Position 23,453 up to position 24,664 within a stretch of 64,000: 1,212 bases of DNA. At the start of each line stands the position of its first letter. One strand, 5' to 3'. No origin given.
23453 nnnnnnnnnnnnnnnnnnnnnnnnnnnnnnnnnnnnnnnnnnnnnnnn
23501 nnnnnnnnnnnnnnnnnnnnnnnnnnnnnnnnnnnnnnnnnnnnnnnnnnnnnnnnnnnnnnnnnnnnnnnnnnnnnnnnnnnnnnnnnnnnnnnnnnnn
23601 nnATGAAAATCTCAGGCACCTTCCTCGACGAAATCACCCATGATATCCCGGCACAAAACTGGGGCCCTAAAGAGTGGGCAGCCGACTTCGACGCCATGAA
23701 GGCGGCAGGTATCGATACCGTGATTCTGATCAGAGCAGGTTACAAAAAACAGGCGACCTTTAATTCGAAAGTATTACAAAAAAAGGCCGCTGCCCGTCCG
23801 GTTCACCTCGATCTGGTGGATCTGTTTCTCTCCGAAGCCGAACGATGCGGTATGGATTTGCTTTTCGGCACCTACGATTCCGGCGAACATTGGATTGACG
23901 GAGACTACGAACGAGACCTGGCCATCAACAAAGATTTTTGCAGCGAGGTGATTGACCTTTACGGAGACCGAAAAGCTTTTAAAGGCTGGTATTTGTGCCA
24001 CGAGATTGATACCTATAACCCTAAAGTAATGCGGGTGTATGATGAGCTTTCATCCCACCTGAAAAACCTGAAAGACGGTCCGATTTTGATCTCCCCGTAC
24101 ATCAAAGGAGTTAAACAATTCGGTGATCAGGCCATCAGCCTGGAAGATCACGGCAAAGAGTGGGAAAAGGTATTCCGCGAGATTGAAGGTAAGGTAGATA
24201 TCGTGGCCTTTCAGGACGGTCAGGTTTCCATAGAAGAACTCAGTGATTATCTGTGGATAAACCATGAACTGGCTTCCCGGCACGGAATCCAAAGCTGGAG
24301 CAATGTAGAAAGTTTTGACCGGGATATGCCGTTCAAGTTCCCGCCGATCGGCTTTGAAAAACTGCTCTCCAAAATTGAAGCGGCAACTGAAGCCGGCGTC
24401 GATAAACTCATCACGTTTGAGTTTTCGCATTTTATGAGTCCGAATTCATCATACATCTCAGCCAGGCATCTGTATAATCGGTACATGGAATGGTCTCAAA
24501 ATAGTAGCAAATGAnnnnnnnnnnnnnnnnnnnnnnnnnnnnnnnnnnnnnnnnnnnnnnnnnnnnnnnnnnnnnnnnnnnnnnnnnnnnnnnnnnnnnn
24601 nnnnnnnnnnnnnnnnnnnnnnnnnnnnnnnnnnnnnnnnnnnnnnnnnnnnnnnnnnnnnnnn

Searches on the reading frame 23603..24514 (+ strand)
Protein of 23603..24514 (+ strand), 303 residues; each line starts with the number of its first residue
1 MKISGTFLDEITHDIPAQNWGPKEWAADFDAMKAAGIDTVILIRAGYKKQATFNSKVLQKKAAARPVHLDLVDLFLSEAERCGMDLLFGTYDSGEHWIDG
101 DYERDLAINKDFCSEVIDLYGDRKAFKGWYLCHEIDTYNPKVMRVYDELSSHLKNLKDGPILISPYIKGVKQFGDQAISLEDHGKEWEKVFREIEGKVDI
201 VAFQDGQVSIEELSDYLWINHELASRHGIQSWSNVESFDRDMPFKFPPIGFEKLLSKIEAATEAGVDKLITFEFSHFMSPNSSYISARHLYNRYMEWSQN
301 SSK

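Call 15: search_protein_families(library=pfam, proteins=[window:23603-24514:+], max_evalue=0.001)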
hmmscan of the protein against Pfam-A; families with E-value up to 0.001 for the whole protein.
window:23603-24514:+ (303 aa): 1 family
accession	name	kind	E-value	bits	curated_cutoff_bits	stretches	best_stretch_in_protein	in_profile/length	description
PF14488.12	DUF4434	-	5.1e-69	233.4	30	1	3-283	1-282/283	Domain of unknown function (DUF4434)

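Call 68: search_solved_structures(query=window:23603-24514:+, max_evalue=0.001)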
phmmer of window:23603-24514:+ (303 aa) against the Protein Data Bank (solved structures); distinct sequences matched with E-value up to 0.001: 1.
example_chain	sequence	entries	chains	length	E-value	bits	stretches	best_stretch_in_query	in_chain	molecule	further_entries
4h41_A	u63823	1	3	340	4.1e-87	295.6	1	1-297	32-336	putative alpha-L-fucosidase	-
